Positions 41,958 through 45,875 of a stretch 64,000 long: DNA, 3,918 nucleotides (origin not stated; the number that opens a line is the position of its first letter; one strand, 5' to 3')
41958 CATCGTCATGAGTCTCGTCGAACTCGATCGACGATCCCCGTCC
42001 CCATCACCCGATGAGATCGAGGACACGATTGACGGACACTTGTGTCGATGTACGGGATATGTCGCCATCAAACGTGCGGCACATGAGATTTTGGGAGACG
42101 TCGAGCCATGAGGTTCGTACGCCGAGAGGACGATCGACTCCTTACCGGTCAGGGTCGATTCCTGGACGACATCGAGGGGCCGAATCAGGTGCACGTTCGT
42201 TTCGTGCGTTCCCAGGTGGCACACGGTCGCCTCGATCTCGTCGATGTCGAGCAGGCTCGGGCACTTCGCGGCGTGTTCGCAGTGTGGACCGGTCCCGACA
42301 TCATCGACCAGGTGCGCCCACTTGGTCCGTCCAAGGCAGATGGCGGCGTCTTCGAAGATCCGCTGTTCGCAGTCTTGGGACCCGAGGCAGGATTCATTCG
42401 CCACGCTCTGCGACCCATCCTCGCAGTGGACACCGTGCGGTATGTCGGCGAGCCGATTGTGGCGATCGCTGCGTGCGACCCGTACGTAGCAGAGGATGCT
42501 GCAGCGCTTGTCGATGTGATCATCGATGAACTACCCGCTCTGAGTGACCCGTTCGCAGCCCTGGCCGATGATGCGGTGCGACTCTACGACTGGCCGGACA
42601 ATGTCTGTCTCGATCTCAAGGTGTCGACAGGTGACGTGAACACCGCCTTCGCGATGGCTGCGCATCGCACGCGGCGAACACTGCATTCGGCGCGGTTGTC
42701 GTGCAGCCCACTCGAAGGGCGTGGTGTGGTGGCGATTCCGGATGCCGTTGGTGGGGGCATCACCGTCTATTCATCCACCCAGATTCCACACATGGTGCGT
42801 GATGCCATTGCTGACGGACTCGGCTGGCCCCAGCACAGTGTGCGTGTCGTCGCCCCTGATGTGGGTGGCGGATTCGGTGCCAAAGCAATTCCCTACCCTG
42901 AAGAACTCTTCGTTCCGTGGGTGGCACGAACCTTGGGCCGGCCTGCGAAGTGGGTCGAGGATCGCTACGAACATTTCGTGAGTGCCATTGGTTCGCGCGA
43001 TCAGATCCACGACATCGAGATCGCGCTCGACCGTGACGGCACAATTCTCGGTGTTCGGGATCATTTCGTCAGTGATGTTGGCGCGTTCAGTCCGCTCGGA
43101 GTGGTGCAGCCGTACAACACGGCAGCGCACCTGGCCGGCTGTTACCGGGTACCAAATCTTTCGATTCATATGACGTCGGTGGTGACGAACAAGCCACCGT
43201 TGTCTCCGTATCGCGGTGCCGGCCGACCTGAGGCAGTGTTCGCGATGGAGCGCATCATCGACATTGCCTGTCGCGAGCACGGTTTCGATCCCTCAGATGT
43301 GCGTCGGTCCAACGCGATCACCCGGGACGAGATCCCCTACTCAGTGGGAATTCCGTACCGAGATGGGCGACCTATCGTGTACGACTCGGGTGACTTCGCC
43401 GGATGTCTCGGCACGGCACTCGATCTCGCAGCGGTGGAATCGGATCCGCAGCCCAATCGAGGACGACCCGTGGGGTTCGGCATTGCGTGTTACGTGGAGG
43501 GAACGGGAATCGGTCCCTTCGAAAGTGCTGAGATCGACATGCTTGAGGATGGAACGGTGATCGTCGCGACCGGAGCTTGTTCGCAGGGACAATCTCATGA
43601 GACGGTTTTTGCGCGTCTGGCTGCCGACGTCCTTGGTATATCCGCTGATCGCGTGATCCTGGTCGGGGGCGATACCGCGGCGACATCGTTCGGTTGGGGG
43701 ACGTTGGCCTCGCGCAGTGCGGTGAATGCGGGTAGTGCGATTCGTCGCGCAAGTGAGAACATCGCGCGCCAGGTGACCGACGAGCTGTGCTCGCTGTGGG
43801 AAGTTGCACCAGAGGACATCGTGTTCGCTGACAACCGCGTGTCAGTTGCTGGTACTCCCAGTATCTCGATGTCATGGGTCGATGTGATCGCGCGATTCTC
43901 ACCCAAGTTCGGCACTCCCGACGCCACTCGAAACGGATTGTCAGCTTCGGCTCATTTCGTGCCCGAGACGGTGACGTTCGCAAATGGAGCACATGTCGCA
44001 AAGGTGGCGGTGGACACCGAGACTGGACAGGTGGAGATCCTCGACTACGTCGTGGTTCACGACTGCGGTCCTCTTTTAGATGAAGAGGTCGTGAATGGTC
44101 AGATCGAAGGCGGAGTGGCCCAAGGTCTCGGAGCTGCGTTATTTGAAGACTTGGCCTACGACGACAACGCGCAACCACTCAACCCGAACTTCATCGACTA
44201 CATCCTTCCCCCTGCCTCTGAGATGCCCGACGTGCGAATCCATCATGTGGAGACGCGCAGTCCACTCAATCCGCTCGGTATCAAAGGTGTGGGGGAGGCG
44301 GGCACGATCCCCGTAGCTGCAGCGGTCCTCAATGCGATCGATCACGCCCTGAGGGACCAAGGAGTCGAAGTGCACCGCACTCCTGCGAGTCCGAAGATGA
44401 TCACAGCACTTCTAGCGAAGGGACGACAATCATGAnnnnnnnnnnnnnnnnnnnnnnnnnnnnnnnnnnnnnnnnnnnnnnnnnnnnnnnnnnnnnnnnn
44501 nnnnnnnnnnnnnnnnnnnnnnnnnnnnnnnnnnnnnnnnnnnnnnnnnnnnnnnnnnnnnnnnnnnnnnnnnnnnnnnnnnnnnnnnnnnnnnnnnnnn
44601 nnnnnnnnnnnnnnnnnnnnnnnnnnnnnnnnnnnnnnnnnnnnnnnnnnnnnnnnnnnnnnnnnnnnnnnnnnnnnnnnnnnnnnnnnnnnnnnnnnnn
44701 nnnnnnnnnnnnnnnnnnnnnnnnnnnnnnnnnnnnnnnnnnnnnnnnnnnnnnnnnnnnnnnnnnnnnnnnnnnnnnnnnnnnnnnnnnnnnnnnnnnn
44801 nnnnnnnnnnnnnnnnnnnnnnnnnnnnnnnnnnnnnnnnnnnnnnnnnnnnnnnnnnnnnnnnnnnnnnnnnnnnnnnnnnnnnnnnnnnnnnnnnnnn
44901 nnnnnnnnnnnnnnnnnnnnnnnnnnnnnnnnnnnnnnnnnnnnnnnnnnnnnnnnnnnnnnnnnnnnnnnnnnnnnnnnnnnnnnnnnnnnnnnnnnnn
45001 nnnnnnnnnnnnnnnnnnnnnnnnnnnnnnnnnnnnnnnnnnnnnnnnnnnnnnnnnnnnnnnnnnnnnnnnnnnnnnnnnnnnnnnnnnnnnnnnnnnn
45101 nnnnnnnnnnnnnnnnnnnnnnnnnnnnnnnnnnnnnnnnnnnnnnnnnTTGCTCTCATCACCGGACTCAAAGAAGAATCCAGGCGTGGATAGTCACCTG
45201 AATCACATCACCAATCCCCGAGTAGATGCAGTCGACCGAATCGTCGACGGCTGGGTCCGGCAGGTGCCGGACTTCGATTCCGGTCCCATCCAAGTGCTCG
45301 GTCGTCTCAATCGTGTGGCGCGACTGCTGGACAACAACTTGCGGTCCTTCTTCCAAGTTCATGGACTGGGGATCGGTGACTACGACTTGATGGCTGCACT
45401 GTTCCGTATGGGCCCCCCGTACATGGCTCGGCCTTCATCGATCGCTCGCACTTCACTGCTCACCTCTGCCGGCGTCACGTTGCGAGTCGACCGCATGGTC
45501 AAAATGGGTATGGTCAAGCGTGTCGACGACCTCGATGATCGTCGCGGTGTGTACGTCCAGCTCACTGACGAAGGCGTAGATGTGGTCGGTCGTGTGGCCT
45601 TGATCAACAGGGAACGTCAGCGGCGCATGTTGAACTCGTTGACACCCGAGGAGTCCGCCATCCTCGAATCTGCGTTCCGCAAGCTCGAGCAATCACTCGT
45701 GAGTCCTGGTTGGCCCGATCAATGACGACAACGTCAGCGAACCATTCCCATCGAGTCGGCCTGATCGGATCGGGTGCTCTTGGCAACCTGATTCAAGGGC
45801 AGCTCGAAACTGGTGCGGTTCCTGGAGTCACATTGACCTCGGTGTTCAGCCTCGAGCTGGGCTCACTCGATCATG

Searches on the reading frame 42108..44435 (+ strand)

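Call 50: search_protein_families(library=pfam, proteins=[window:42108-44435:+], max_evalue=0.0001)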
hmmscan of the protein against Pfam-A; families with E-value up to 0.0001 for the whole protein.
window:42108-44435:+ (775 aa): 3 families
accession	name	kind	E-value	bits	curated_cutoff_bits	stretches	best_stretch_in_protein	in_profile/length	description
PF02738.23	MoCoBD_1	-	6.5e-77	258.4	27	1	162-403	5-244/244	Molybdopterin cofactor-binding domain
PF20256.3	MoCoBD_2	-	1.2e-72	245.2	27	1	448-707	17-283/283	Molybdopterin cofactor-binding domain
PF01315.27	Ald_Xan_dh_C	-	4.6e-21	75.6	31.3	1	13-142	1-109/110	Aldehyde oxidase and xanthine dehydrogenase, a/b hammerhead domain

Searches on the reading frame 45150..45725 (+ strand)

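Call 50: search_protein_families(library=pfam, proteins=[window:45150-45725:+], max_evalue=0.0001)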
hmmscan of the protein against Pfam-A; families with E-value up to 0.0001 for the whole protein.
window:45150-45725:+ (191 aa): 2 families
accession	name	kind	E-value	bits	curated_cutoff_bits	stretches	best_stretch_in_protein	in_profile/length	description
PF12802.13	MarR_2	-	6.6e-06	26.6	27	1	71-132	1-60/61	MarR family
PF01047.28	MarR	-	6.8e-06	26.3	24.6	1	80-134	8-59/59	MarR family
